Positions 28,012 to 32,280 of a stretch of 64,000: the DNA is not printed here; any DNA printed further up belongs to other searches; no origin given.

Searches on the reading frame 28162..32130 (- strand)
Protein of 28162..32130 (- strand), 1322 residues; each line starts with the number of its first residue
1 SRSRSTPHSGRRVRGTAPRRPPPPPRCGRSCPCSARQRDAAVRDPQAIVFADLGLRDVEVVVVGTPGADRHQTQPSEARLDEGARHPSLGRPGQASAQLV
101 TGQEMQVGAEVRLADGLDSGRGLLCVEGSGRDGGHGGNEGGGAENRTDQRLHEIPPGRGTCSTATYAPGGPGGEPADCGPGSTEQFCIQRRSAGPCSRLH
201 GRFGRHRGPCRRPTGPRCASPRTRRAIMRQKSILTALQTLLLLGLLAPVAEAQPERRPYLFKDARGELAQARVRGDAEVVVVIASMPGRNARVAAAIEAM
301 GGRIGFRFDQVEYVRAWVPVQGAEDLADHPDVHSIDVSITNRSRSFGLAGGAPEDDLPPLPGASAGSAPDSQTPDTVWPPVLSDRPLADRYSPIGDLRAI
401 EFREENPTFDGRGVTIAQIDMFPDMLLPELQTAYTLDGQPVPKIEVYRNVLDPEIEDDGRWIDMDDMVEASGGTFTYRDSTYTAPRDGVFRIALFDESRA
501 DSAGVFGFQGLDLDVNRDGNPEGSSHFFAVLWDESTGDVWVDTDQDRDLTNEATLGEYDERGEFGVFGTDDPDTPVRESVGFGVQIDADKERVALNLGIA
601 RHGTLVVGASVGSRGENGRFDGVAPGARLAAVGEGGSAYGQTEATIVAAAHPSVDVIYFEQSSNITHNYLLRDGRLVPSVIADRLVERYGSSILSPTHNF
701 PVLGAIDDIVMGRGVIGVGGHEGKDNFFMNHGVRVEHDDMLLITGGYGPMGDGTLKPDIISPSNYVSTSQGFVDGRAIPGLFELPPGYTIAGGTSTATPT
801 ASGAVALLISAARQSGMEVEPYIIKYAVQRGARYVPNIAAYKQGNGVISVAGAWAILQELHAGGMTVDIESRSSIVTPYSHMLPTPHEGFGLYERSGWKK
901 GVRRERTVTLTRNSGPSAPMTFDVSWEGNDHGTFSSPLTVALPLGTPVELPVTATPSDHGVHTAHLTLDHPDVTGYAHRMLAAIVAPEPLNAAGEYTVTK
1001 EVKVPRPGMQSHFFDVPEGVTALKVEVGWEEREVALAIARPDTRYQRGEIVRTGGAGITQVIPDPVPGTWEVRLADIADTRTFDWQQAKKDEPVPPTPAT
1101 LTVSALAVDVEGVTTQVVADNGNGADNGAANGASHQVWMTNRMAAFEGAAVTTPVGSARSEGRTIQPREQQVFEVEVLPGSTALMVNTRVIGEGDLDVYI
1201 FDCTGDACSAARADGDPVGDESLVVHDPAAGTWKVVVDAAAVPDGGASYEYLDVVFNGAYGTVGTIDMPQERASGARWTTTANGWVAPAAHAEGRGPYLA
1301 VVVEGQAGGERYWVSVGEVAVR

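Call 40: search_protein_families(library=pfam, proteins=[window:28162-32130:-], max_evalue=0.001)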
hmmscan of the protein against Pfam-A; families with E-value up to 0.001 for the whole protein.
window:28162-32130:- (1322 aa): 2 families
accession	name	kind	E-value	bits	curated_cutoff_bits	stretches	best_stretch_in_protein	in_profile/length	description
PF00082.27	Peptidase_S8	-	1.5e-10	41.3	21.8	1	747-846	193-288/288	Subtilase family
PF04151.21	PPC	-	0.00014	23.1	25.9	0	1173-1238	5-69/70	Bacterial pre-peptidase C-terminal domain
